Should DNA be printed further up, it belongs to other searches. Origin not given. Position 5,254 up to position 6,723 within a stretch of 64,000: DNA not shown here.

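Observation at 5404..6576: Small-alarmone-hydrolase-like HD domain fused to a TPMT-type methyltransferase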

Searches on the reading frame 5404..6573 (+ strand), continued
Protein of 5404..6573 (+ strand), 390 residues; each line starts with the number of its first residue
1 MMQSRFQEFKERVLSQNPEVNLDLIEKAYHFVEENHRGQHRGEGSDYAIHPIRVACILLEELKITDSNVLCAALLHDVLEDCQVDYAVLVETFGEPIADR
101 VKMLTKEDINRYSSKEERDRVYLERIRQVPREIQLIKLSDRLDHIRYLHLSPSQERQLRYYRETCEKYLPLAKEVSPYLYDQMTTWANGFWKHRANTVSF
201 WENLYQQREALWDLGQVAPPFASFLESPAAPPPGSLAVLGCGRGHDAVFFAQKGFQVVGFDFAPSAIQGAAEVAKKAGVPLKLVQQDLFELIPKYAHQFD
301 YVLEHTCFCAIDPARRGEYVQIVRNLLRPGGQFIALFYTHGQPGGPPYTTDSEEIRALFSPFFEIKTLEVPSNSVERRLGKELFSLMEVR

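Call 20: search_protein_families(library=pfam, proteins=[P0125, P0100, P0151, P0083, P0168, P0158, P0195, P0223, P0237, P0209], max_evalue=0.001)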
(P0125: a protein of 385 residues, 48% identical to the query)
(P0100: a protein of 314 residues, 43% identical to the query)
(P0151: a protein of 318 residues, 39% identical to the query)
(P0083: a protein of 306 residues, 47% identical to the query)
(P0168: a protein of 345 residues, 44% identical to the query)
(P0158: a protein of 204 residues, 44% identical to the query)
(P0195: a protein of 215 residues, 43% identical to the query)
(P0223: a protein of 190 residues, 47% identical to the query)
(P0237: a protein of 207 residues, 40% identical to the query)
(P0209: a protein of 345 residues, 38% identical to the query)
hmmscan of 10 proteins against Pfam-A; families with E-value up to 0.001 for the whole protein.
P0125 (385 aa): 5 families
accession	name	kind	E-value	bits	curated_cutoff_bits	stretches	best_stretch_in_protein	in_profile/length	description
PF05724.17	TPMT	-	9.2e-26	91.3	26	1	189-371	3-199/218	Thiopurine S-methyltransferase (TPMT)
PF00293.34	NUDIX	-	1.6e-17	64.2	21.1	1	49-159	6-119/134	NUDIX domain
PF08241.18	Methyltransf_11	-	7.4e-11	43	21.2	1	230-325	3-94/95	Methyltransferase domain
PF13649.12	Methyltransf_25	-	3.1e-10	41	27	1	230-322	4-97/97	Methyltransferase domain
PF08242.18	Methyltransf_12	-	2.5e-08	35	30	1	230-324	3-98/98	Methyltransferase domain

P0100 (314 aa): 6 families
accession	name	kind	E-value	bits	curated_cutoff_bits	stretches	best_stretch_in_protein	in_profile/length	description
PF05724.17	TPMT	-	1.5e-26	93.9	26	1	125-294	2-190/218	Thiopurine S-methyltransferase (TPMT)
PF13649.12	Methyltransf_25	-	3.2e-16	60.2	27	1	164-255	2-97/97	Methyltransferase domain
PF08241.18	Methyltransf_11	-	1.9e-14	54.5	21.2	1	164-258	1-94/95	Methyltransferase domain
PF08242.18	Methyltransf_12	-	2.7e-12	47.7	30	1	164-257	1-98/98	Methyltransferase domain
PF13847.12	Methyltransf_31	-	7.2e-08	32.7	27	1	163-258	7-108/145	Methyltransferase domain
PF13489.12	Methyltransf_23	-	9.7e-08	32.3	27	1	144-258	8-115/164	Methyltransferase domain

P0151 (318 aa): 7 families
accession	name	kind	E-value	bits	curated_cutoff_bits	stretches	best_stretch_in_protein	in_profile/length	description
PF05724.17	TPMT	-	2.4e-24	86.7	26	1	126-294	3-189/218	Thiopurine S-methyltransferase (TPMT)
PF13649.12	Methyltransf_25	-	1.7e-14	54.7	27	1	165-256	3-97/97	Methyltransferase domain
PF08241.18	Methyltransf_11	-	8.3e-14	52.4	21.2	1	164-259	1-94/95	Methyltransferase domain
PF08242.18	Methyltransf_12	-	8.3e-11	42.9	30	1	164-258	1-98/98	Methyltransferase domain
PF13847.12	Methyltransf_31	-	1.8e-07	31.3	27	1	161-259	5-108/145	Methyltransferase domain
PF13489.12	Methyltransf_23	-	2e-05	24.8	27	1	158-259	21-115/164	Methyltransferase domain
PF03848.20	TehB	-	0.00026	20.9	20.4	1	162-256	33-128/193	Tellurite resistance protein TehB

P0083 (306 aa): 7 families
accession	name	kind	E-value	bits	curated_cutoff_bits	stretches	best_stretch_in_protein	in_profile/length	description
PF05724.17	TPMT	-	4.6e-25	89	26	1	117-290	3-193/218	Thiopurine S-methyltransferase (TPMT)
PF13649.12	Methyltransf_25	-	1.6e-13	51.6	27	1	156-247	4-97/97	Methyltransferase domain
PF13847.12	Methyltransf_31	-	6.5e-10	39.3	27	1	156-227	10-87/145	Methyltransferase domain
PF08241.18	Methyltransf_11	-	1.2e-08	35.9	21.2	1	156-250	3-94/95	Methyltransferase domain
PF08242.18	Methyltransf_12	-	1.2e-07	32.8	30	1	156-249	3-98/98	Methyltransferase domain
PF13489.12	Methyltransf_23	-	2.5e-05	24.5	27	1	136-206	9-70/164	Methyltransferase domain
PF03848.20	TehB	-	0.00059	19.8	20.4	1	149-195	30-76/193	Tellurite resistance protein TehB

P0168 (345 aa): 7 families
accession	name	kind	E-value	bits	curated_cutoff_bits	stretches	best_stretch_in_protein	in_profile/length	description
PF05724.17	TPMT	-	6.4e-23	82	26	1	138-318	3-186/218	Thiopurine S-methyltransferase (TPMT)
PF13649.12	Methyltransf_25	-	2.1e-13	51.2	27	1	186-283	4-97/97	Methyltransferase domain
PF08241.18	Methyltransf_11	-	9.6e-12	45.8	21.2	1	186-286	3-94/95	Methyltransferase domain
PF08242.18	Methyltransf_12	-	1.1e-11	45.7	30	1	186-285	3-98/98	Methyltransferase domain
PF13847.12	Methyltransf_31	-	1.5e-08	34.9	27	1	186-286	10-108/145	Methyltransferase domain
PF13489.12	Methyltransf_23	-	5.3e-08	33.2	27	1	176-286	19-115/164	Methyltransferase domain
PF03848.20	TehB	-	9.8e-05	22.3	20.4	1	179-284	30-129/193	Tellurite resistance protein TehB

P0158 (204 aa): 2 families
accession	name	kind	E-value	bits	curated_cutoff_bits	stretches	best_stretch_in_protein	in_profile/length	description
PF13328.12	HD_4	-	6.9e-20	71.8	27.2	1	31-177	1-152/156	HD domain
PF01966.28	HD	-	0.0001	23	22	1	50-147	1-115/116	HD domain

P0195 (215 aa): 2 families
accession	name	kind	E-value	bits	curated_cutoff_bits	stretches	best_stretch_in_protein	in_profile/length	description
PF13328.12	HD_4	-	3.2e-16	59.9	27.2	1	42-172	1-136/156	HD domain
PF01966.28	HD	-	0.0002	22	22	1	63-158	3-115/116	HD domain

P0223 (190 aa): 2 families
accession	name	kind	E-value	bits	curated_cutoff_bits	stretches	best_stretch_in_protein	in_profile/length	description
PF13328.12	HD_4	-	9.4e-22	77.9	27.2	1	27-171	1-152/156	HD domain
PF01966.28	HD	-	2.3e-05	25.1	22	1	47-142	2-115/116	HD domain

P0237 (207 aa): 2 families
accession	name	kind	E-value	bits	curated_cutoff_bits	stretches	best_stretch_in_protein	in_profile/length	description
PF13328.12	HD_4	-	4.8e-19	69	27.2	1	26-172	1-153/156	HD domain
PF01966.28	HD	-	1.3e-07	32.3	22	1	45-141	1-115/116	HD domain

P0209 (345 aa): 5 families
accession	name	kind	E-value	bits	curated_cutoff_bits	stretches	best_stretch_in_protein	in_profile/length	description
PF05724.17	TPMT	-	5e-26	92.2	26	1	141-324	3-202/218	Thiopurine S-methyltransferase (TPMT)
PF13649.12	Methyltransf_25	-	1.3e-10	42.3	27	1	182-273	5-97/97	Methyltransferase domain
PF08241.18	Methyltransf_11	-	1.1e-08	36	21.2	1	182-275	4-93/95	Methyltransferase domain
PF08242.18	Methyltransf_12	-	3.8e-06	28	30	1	182-274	4-97/98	Methyltransferase domain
PF13847.12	Methyltransf_31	-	1.8e-05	24.9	27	1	182-275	11-107/145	Methyltransferase domain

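Call 22: find_related_loci(query=A1, collection=genome_contigs, flank=8000)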
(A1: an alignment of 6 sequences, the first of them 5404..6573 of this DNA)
Query A1 (390 aa) in genome_contigs; peptide patterns used: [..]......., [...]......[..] (x = any residue, [..] = any of these).
61 stretches matched a pattern; 3 encode a relative of the query (tblastn E <= 1e-3); 3 distinct loci.
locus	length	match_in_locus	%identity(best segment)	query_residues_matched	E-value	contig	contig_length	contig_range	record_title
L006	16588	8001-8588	49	194-387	6e-59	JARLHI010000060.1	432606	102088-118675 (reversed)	MAG: Candidatus Obscuribacterales bacterium isolate MAG_CO261 MetaCoAG_Bin_261_Oxic_k141_1501895, whole genome shotgun s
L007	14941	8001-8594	46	196-390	3e-55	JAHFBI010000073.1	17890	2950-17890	MAG: Candidatus Melainabacteria bacterium isolate nzgw195 NODE_4332_length_17891_cov_3.026674, whole genome shotgun sequ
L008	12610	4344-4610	29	239-329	8e-7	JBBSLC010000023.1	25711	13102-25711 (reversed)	MAG: Acidimicrobiales bacterium isolate metawrap_LS4_40 metawrap_LS4_40_K_1823194_L_25711_cov_20.4234, whole genome shot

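Call 23: find_encoding_contigs(protein=P0009, flank=6000, max_places=2)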
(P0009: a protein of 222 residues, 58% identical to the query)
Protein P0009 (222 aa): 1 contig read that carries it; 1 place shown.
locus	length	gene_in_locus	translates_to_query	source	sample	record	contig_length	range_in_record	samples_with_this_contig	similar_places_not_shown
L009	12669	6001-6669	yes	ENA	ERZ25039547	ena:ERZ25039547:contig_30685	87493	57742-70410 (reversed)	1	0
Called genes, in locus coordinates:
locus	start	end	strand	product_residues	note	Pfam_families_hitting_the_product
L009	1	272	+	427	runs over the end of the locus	-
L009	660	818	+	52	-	-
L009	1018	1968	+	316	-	PF01408:GFO_IDH_MocA, PF22725:GFO_IDH_MocA_C3 (weak)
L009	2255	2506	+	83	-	-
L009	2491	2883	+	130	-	PF05721:PhyH (weak)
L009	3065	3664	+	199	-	PF01210:NAD_Gly3P_dh_N (weak)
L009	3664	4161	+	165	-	PF02317:Octopine_DH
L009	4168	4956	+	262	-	-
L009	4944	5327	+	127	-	-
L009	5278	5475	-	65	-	-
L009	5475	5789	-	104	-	-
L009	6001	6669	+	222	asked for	PF05724:TPMT, PF13489:Methyltransf_23 (weak), PF08241:Methyltransf_11, PF08242:Methyltransf_12, PF13649:Methyltransf_25, PF13847:Methyltransf_31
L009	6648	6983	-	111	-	-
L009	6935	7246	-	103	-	-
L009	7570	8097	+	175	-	PF09335:VTT_dom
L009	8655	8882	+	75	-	-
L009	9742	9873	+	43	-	-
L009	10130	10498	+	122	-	-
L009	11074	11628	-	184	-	-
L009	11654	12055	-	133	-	-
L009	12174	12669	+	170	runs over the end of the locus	PF08402:TOBE_2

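Call 27: find_encoding_contigs(protein=P0071, flank=4000, max_places=3)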
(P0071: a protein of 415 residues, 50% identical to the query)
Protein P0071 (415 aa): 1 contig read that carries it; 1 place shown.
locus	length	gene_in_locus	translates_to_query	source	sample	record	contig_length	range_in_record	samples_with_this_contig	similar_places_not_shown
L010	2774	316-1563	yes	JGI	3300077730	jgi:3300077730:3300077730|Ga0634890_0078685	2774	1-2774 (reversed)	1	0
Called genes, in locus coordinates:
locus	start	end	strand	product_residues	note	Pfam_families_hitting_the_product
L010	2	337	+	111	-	?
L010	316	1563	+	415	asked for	PF01121:CoaE, PF05724:TPMT, PF08241:Methyltransf_11, PF08242:Methyltransf_12, PF13649:Methyltransf_25, PF13847:Methyltransf_31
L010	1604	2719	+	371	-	PF20511:PMI_typeI_cat, PF07883:Cupin_2 (faint), PF21621:MPI_cupin_dom (weak)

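Call 46: list_cluster_members(proteins=[window:5404-6573:+, P0002, P0004, P0005, window:533-1540:+, window:2374-2949:+, window:7439-8587:+, window:15364-16452:+, window:5150-5383:+])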
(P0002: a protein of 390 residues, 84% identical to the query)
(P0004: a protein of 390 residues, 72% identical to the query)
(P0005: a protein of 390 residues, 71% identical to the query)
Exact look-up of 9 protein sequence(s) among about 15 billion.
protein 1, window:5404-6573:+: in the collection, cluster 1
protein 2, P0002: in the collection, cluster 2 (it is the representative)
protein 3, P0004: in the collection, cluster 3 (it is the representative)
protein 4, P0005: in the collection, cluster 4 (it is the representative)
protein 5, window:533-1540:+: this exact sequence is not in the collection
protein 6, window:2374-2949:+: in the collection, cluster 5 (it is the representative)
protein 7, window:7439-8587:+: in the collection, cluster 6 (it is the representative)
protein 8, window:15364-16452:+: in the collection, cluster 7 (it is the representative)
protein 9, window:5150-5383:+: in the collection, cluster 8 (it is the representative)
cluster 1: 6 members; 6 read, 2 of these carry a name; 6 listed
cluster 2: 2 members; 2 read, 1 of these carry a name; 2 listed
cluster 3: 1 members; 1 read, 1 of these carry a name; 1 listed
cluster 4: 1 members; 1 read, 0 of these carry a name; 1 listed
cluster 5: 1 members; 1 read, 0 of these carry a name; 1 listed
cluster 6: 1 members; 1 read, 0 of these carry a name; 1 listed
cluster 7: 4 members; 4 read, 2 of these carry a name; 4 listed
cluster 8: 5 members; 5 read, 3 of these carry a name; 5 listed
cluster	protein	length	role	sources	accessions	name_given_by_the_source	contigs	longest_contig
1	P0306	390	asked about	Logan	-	-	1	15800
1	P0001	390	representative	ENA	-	-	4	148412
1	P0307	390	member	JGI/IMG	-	SAM-dependent methyltransferase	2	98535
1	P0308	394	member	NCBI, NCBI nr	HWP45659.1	MAG TPA: HD domain-containing protein [Candidatus Limnocylindrales bacterium] | HD domain-containing protein [Candidatus Limnocylindrales bacterium]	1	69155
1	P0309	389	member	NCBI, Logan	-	-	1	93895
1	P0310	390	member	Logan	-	-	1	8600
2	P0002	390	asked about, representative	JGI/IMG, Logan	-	SAM-dependent methyltransferase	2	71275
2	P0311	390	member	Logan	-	-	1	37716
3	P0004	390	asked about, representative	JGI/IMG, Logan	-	SAM-dependent methyltransferase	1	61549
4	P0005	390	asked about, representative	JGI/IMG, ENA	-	-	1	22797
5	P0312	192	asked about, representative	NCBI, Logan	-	-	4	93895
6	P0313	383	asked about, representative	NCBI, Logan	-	-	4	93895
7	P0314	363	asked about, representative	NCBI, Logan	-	-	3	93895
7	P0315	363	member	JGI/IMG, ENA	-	type IV pilus assembly protein PilM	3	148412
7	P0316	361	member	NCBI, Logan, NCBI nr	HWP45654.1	MAG TPA: type IV pilus assembly protein PilM [Candidatus Limnocylindrales bacterium] | type IV pilus assembly protein PilM [Candidatus Limnocylindrales bacterium]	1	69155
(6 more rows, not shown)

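Call 58: search_protein_families(library=pfam, proteins=[L006:4682-7867:+, L006:8806-9867:-, L006:10114-11298:+, L006:11358-11996:-, L007:4083-5795:+, L007:6479-6943:+, L007:6951-7619:-, L007:9277-10005:-, L007:10296-11672:+, L009:12174-12668:+], max_evalue=0.0001)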
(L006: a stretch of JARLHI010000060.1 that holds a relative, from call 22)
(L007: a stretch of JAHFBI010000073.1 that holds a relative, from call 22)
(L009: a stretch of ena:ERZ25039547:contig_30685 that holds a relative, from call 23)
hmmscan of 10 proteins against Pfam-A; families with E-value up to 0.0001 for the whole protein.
L006:4682-7867:+ (1062 aa): 5 families
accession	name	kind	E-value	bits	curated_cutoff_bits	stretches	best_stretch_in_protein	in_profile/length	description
PF07733.18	DNA_pol3_alpha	-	8.3e-81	271.9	23.9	1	285-541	3-260/260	Bacterial DNA polymerase III alpha NTPase domain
PF17657.6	DNA_pol3_finger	-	2e-53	180.6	22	1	544-709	1-165/166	Bacterial DNA polymerase III alpha subunit finger domain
PF02811.25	PHP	-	2.2e-34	119.6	26.4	1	7-165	1-164/164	PHP domain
PF14579.12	HHH_6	-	1.9e-17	63.7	25.6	1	783-877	1-90/90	Helix-hairpin-helix motif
PF01336.31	tRNA_anti-codon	-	1.8e-07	31.4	27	1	973-1046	2-74/75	OB-fold nucleic acid binding domain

L006:8806-9867:- (354 aa): 2 families
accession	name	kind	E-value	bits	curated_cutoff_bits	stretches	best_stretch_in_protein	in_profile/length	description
PF00188.32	CAP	-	2.5e-14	54.6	21.1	1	227-345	4-113/117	Cysteine-rich secretory protein family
PF17820.7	PDZ_6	-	8.1e-05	22.7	27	0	123-164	5-47/54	PDZ domain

L006:10114-11298:+ (395 aa): 1 family
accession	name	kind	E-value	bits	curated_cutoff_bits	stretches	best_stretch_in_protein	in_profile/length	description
PF07002.22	Copine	-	2.4e-05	24.4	27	1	257-348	102-193/218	Copine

L006:11358-11996:- (213 aa): 0 families

L007:4083-5795:+ (571 aa): 2 families
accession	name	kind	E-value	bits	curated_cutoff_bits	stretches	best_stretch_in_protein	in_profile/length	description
PF21162.3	ETFQO_UQ-bd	-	2.6e-25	89.2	27.7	1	202-291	1-94/96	ETF-QO, ubiquinone-binding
PF05187.19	Fer4_ETF_QO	-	2.6e-06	28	24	1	473-568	9-103/104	Electron transfer flavoprotein-ubiquinone oxidoreductase, 4Fe-4S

L007:6479-6943:+ (155 aa): 1 family
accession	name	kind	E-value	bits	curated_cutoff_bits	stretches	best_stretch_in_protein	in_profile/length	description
PF00293.34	NUDIX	-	1e-19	71.3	21.1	1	24-145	6-133/134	NUDIX domain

L007:6951-7619:- (223 aa): 0 families

L007:9277-10005:- (243 aa): 3 families
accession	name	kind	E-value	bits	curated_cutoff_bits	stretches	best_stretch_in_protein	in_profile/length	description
PF00072.30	Response_reg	-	9.8e-22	77.7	30.2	1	26-137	1-110/111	Response regulator receiver domain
PF00196.25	GerE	-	1.8e-19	69.6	23.5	1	179-234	2-57/57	Bacterial regulatory proteins, luxR family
PF08281.18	Sigma70_r4_2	-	1.8e-06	27.9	25.7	1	178-222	9-54/54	Sigma-70, region 4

L007:10296-11672:+ (459 aa): 15 families
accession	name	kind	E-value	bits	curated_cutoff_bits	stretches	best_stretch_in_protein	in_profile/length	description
PF13424.12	TPR_12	-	1.1e-63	211.7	30.1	5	127-201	2-76/77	Tetratricopeptide repeat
PF24885.1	TPR_NPHP3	-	3.2e-58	197.4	100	5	355-457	116-218/239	Nephrocystin-3 TPR domain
PF13374.12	TPR_10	-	3e-55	183.2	27.5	6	382-420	4-42/42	Tetratricopeptide repeat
PF07719.23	TPR_2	-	2.3e-30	102.6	27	0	172-200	3-31/34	Tetratricopeptide repeat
PF00515.34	TPR_1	-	3.7e-29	99.8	27.8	1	170-200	1-31/34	Tetratricopeptide repeat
PF13176.12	TPR_7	-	2.7e-27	92.9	27.9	0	172-205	1-34/36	Tetratricopeptide repeat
PF13181.12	TPR_8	-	5.1e-26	89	25.7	0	87-117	2-32/34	Tetratricopeptide repeat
PF17874.7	TPR_MalT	-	1.4e-20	74.3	45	2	51-202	46-193/336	MalT-like TPR region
PF13428.12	TPR_14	-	2.4e-19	68.3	23.5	0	89-119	4-34/44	Tetratricopeptide repeat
PF13432.12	TPR_16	-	2.9e-13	50.4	32.7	1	91-157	2-60/65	Tetratricopeptide repeat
PF14559.12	TPR_19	-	1.9e-12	47.8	25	0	139-200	2-55/68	Tetratricopeptide repeat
PF07721.20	TPR_4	-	2e-10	40.7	27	0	87-110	2-25/26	Tetratricopeptide repeat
PF13431.12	TPR_17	-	2e-10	40.5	24.4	0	212-232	13-33/34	Tetratricopeptide repeat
PF18768.7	RNPP_C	-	3.9e-07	30.2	26.5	0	215-324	41-149/213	RNPP family C-terminal domain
PF04212.24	MIT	-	3.3e-05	24.3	30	0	56-74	15-33/66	MIT (microtubule interacting and transport) domain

L009:12174-12668:+ (165 aa): 1 family
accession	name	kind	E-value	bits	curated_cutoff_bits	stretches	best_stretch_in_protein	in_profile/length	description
PF08402.16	TOBE_2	-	6.1e-08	33.1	21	1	97-158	1-68/76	TOBE domain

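Call 59: predict_structure(alignment_id=A1)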
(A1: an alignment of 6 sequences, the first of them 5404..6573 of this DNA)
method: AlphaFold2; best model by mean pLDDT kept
length: 390 residues; sequences in the alignment: 6
mean_pLDDT: 74.9   pTM: 0.60
mean pLDDT of the five models: 74.9, 72.5, 70.0, 66.7, 61.3
residues with pLDDT >= 90: 87; 70-90: 152; 50-70: 127; < 50: 24
segments of 3 or more residues with pLDDT < 50: 196-198, 202-215, 343-346
pLDDT, mean of each block of 10 residues (from residue 1): 79 93 94 85 71 94 95 91 86 94 82 80 89 95 81 66 74 89 71 50 45 48 64 67 62 72 61 69 69 75 68 79 83 73 54 80 75 54 69
secondary structure, 60 per line:
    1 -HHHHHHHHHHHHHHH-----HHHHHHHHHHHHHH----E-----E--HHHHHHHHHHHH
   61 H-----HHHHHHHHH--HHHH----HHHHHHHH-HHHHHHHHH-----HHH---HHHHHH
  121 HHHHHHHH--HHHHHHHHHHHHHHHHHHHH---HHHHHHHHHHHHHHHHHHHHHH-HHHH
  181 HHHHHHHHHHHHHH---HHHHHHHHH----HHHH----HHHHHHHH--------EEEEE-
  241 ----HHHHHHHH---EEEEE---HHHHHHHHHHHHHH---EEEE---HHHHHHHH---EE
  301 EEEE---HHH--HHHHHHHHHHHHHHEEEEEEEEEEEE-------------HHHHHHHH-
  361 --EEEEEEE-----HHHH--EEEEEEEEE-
elements in order: H2-16 H22-35 H49-61 H67-75 H78-81 H86-93 H95-103 H115-128 H131-150 H154-175 H177-194 H198-206 H211-214 H219-226 E235-239 H245-252 E256-260 H264-277 E281-284 H288-295 E299-304 H313-326 E327-338 H352-359 E363-369 H375-378 E381-389
